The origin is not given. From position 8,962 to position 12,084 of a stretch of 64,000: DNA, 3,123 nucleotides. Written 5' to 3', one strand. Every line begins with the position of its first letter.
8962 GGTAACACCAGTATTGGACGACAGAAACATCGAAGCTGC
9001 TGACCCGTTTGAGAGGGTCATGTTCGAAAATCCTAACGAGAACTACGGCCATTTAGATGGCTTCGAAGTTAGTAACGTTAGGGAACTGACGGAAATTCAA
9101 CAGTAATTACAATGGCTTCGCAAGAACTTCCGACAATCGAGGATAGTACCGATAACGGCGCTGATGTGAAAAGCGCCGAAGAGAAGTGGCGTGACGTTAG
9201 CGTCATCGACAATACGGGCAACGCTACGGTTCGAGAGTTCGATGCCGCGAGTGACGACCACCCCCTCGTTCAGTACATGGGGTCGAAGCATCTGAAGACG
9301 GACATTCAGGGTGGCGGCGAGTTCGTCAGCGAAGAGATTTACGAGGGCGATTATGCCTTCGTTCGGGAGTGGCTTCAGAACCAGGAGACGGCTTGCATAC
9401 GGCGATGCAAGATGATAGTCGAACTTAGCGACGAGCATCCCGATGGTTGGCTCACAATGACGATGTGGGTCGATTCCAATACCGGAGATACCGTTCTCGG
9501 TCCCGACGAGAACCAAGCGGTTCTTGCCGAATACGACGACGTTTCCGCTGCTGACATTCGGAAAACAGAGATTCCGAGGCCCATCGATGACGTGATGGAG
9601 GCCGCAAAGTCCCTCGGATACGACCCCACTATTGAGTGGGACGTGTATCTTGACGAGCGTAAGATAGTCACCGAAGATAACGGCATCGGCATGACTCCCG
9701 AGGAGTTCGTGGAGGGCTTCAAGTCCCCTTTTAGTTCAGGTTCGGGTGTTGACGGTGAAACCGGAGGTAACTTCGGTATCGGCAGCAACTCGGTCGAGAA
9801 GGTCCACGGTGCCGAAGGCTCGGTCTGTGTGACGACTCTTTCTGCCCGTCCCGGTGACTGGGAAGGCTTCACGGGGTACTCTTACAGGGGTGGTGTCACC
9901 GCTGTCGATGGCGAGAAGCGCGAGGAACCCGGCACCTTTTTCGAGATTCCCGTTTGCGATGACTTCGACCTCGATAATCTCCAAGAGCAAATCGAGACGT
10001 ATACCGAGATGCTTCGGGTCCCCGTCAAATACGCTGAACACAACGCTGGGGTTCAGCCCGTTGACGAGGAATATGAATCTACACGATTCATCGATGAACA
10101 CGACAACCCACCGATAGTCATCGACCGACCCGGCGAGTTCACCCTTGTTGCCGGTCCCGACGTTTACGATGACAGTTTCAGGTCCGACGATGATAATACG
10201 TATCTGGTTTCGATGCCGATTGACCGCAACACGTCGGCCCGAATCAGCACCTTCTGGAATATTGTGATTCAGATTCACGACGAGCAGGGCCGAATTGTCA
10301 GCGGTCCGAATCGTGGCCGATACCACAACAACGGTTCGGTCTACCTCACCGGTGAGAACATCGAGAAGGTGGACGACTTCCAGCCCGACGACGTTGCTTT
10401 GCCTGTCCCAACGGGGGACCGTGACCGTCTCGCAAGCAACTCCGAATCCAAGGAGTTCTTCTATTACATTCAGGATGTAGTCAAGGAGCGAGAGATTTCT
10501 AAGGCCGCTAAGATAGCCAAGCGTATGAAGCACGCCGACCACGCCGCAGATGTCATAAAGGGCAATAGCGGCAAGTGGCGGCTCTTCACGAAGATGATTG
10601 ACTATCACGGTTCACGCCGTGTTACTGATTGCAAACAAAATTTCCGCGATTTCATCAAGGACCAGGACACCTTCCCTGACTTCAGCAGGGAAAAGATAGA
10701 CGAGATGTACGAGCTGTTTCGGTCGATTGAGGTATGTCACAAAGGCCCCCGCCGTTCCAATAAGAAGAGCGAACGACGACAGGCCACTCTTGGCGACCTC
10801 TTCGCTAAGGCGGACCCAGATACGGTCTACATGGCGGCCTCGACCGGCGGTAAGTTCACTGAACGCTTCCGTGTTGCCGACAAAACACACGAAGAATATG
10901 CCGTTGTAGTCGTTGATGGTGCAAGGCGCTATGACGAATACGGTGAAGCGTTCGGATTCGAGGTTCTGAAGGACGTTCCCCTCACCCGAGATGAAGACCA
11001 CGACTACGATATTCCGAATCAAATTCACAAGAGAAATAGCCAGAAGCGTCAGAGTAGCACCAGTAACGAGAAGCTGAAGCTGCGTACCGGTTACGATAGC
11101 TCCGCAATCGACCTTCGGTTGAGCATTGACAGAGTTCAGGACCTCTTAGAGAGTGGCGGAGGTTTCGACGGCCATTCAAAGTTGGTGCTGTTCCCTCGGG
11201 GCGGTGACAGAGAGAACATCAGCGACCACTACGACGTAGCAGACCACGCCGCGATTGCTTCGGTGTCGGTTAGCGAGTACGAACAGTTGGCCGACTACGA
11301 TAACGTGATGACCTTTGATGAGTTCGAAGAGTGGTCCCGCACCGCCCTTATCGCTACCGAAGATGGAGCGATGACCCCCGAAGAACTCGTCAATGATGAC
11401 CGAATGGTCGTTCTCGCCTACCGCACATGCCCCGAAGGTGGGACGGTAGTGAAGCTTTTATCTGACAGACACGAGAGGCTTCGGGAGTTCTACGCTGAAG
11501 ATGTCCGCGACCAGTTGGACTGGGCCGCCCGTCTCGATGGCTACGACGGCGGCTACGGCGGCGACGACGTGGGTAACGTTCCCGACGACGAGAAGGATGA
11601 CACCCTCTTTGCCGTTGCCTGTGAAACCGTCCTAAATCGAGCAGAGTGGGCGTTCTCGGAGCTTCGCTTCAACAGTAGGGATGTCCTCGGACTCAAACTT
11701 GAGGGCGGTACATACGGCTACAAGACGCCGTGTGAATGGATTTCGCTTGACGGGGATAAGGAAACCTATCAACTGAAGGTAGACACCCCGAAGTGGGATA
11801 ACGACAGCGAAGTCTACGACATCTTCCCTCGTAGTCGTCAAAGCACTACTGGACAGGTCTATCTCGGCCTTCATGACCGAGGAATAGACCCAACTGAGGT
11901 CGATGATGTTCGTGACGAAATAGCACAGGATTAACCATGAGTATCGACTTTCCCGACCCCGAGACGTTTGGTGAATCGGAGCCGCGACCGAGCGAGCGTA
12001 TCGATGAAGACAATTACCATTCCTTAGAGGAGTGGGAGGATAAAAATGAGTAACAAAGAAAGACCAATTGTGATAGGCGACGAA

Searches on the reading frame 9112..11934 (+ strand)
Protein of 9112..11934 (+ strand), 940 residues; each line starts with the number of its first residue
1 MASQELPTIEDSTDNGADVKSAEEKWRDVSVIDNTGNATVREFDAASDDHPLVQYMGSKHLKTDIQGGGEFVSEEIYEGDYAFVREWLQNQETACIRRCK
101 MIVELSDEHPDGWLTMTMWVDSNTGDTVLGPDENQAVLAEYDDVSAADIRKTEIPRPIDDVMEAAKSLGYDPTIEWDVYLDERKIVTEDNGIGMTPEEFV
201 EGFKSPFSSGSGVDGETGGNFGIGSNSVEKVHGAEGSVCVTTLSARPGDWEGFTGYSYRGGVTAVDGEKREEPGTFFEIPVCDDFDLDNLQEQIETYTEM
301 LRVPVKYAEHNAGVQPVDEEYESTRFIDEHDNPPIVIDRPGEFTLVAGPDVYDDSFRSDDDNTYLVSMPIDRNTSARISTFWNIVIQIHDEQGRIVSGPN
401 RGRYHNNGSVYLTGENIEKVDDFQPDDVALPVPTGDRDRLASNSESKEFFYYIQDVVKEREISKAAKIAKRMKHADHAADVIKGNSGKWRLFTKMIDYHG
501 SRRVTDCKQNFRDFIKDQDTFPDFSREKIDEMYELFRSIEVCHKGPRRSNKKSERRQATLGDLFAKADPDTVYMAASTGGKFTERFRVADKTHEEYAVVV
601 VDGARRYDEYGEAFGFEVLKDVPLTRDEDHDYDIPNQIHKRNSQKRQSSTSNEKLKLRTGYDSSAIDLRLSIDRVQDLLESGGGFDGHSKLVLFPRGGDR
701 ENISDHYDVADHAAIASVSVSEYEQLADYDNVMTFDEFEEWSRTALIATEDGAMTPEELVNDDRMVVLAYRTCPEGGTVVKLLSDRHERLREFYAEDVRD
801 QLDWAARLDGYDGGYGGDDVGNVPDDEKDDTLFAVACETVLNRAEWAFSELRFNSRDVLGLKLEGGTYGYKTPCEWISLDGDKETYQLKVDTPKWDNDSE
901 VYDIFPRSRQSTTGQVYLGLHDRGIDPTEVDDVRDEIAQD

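Call 10: search_protein_families(library=pfam, proteins=[window:9112-11934:+])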
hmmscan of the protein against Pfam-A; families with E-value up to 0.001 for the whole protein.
window:9112-11934:+ (940 aa): 1 family
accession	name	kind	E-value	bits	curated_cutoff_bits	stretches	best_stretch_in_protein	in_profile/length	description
PF13589.12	HATPase_c_3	-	0.00083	19.8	25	0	174-224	24-76/137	Histidine kinase-, DNA gyrase B-, and HSP90-like ATPase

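Call 42: find_related_loci(query=window:9112-11934:+, collection=viral_contigs, flank=10000)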
Query window:9112-11934:+ (940 aa) in viral_contigs; peptide patterns used: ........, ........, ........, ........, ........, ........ (x = any residue, [..] = any of these).
No stretch of DNA in the collection matches any of the patterns.

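Call 43: search_dna_similar(query=window:9112-11934:+, collection=phages, mode=protein, max_rows=15)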
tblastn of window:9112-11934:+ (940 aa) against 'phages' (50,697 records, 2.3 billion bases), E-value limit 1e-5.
Records with a match: 10; places in all: 12; records where one place covers at least 80% of the query: 8.
Best place of each record, by identity: <60% 10.
By first word of the organism name: Halorubrum 6; Haloarcula 2; Halogranum 2.
By host as written in the record: Haloarcula californiae 2; Halorubrum sp. 2; Halorubrum sodomense 2; Halorubrum sp. B2-2 2; Halogranum sp. SS5-1 2.
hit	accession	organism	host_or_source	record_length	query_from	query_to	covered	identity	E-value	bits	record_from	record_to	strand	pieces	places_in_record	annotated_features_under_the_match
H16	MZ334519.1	Haloarcula virus HCTV-6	Haloarcula californiae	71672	1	931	99%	38.6%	0e+0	629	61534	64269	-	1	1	HSP90 chaperone protein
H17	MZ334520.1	Haloarcula virus HCTV-15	Haloarcula californiae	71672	1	931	99%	38.6%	0e+0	629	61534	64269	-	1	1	HSP90 chaperone protein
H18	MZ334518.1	Halorubrum virus HRTV-11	Halorubrum sp.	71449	1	931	99%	38.3%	0e+0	629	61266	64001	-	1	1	HSP90 chaperone protein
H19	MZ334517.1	Halorubrum virus HRTV-2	Halorubrum sp.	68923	1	931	99%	38.3%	0e+0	621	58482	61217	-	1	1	HSP90 chaperone protein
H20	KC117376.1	Halorubrum sodomense tailed virus 2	Halorubrum sodomense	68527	1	931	99%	38.2%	0e+0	627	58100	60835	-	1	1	93: chaperone protein HTPG domain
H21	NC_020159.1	Halorubrum sodomense tailed virus 2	Halorubrum sodomense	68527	1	931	99%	38.2%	0e+0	627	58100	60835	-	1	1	93: chaperone protein HTPG domain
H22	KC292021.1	Halorubrum tailed phage 7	Halorubrum sp. B2-2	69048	1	931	99%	38.0%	0e+0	617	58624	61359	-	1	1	94: hypothetical protein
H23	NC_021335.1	Halorubrum tailed phage 7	Halorubrum sp. B2-2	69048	1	931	99%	38.0%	0e+0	617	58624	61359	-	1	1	94: hypothetical protein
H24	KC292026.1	Halogranum tailed virus 1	Halogranum sp. SS5-1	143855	34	734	75%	25.5%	1e-24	117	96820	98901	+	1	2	203: hypothetical protein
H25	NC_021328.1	Halogranum tailed virus 1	Halogranum sp. SS5-1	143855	34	734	75%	25.5%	1e-24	117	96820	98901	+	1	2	203: hypothetical protein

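Call 44: get_annotated_region(hit=H21, flank=10000)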
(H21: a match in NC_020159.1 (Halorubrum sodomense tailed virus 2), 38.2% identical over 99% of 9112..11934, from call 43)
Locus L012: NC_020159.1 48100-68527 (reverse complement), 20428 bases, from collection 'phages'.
description: Halovirus HSTV-2, complete genome.
organism: Halorubrum sodomense tailed virus 2 (NCBI taxid 1262527)
taxonomy: Viruses; Duplodnaviria; Heunggongvirae; Uroviricota; Caudoviricetes; Thumleimavirales; Hafunaviridae; Mincapvirus; Mincapvirus HSTV2
host: Halorubrum sodomense; source: -; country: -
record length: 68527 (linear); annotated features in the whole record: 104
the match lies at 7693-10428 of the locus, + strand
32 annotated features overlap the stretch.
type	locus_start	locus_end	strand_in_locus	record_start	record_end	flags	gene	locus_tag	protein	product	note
CDS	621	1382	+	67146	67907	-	104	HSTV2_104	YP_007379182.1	hypothetical protein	-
CDS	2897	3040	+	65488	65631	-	103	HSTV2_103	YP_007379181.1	hypothetical protein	-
CDS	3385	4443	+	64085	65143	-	102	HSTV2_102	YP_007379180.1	hypothetical protein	-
CDS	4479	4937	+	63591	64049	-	101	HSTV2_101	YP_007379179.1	hypothetical protein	-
CDS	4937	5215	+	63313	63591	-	100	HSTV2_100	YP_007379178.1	hypothetical protein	-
CDS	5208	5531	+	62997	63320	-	99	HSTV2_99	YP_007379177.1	hypothetical protein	-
CDS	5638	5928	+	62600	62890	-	98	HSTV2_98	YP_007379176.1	hypothetical protein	-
CDS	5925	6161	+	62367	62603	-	97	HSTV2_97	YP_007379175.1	hypothetical protein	-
CDS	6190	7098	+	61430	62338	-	96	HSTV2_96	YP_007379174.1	hypothetical protein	-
CDS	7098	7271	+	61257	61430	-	95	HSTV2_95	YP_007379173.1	hypothetical protein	-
CDS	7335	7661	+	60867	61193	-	94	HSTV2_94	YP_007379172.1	hypothetical protein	-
CDS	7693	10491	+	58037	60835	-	93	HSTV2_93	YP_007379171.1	chaperone protein HTPG domain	-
CDS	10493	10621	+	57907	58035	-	92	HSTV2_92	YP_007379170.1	hypothetical protein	-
CDS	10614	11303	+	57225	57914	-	91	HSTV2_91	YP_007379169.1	hypothetical protein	-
CDS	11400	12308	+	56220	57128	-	90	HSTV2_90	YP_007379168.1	hypothetical protein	-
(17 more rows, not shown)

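Call 61: get_annotated_region(hit=H16, flank=9000)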
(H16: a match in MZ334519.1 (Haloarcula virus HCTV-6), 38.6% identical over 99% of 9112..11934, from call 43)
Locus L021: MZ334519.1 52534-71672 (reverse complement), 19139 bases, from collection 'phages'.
description: Haloarcula virus HCTV-6 isolate HCTV-6/15, complete genome.
organism: Haloarcula virus HCTV-6 (NCBI taxid 2877981)
taxonomy: Viruses; Duplodnaviria; Heunggongvirae; Uroviricota; Caudoviricetes; Thumleimavirales; Hafunaviridae; Mincapvirus
host: Haloarcula californiae; source: solar saltern; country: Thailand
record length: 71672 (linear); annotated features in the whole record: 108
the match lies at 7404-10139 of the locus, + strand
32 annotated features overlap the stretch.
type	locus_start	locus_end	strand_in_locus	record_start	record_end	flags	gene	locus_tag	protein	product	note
CDS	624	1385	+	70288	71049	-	-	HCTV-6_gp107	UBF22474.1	hypothetical protein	-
CDS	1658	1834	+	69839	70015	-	-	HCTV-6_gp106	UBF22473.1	hypothetical protein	-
CDS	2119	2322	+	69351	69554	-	-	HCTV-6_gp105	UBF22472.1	hypothetical protein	-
CDS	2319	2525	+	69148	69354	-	-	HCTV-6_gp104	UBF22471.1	hypothetical protein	-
CDS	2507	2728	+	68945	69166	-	-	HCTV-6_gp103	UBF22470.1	hypothetical protein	-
CDS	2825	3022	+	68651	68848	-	-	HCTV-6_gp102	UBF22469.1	hypothetical protein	-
CDS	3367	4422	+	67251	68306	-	-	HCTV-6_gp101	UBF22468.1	hypothetical protein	-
CDS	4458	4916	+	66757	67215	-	-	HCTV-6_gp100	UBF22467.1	hypothetical protein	-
CDS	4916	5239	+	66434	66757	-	-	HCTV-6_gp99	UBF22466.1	hypothetical protein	-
CDS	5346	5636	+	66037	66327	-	-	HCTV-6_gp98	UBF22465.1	hypothetical protein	-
CDS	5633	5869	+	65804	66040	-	-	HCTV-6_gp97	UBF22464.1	hypothetical protein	-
CDS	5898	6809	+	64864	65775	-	-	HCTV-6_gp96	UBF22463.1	hypothetical protein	-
CDS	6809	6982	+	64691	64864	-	-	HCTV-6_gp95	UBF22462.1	hypothetical protein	-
CDS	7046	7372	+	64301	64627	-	-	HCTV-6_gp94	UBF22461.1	hypothetical protein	-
CDS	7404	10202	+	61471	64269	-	-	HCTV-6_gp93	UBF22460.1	HSP90 chaperone protein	-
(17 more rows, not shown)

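Call 62: get_annotated_region(hit=H23, flank=9000)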
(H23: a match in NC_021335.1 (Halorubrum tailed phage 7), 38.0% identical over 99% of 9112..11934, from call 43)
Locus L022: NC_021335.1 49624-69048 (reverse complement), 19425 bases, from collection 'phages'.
description: Halorubrum tailed phage 7, complete genome.
organism: Halorubrum tailed phage 7 (NCBI taxid 2847108)
taxonomy: Viruses; Duplodnaviria; Heunggongvirae; Uroviricota; Caudoviricetes; Thumleimavirales; Hafunaviridae; Mincapvirus
host: Halorubrum sp. B2-2; source: -; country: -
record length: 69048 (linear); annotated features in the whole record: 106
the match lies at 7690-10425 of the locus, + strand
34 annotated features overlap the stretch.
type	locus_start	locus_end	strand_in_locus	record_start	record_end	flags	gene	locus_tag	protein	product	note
CDS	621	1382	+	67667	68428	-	106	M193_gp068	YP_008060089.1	hypothetical protein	-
CDS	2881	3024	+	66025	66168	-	105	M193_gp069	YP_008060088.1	hypothetical protein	-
CDS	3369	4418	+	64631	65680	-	104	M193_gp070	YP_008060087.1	hypothetical protein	-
CDS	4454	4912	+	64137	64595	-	103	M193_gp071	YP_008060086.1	hypothetical protein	-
CDS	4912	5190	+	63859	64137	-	102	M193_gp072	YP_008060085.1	hypothetical protein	-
CDS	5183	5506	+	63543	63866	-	101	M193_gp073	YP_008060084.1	hypothetical protein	-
CDS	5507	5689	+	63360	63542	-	100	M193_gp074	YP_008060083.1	hypothetical protein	-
CDS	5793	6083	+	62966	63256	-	99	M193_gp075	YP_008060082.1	hypothetical protein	-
CDS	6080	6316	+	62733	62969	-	98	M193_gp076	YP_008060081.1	hypothetical protein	-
CDS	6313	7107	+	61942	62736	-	97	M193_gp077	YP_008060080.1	hypothetical protein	-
CDS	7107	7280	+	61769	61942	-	96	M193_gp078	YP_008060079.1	hypothetical protein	-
CDS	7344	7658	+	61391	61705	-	95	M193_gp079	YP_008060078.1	hypothetical protein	-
CDS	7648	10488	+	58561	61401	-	94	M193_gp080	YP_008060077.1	hypothetical protein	HSP90 chaperone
CDS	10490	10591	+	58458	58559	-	93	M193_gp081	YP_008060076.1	hypothetical protein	-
CDS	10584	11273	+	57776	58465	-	92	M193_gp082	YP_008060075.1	hypothetical protein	-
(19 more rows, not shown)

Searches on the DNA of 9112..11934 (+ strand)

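Call 115: search_rna_families(source=L012, start=1380, end=3400, threshold=evalue, max_evalue=5)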
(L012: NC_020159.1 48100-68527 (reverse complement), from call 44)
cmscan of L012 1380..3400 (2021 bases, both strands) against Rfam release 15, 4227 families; matches with E-value up to 5: 4.
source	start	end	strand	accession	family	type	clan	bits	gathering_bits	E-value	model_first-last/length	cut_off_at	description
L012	2438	2560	+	RF01645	ceN58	Gene; snRNA; snoRNA; HACA-box;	-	23.3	60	0.09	1-139/139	no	Nematode snoRNA ceN58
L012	1792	1931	+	RF03365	mir-1236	Gene; miRNA;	-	19.1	115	3.1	1-102/102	no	mir-1236 microRNA precursor family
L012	1765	1900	+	RF02158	NPPA-AS1_3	Gene; lncRNA;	-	16.1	55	1.2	1-108/108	no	NPPA antisense RNA 1 conserved region 3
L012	1405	1471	-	RF01696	Chlorobi-1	Gene; sRNA;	-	13.6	50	2.9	1-67/67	no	Chlorobi-1 RNA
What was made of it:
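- On GOLLD / ROOL / OLE / HEARO / raiA (specific Rfam families): Nothing was found for the HSTV-2 copy (call 115).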
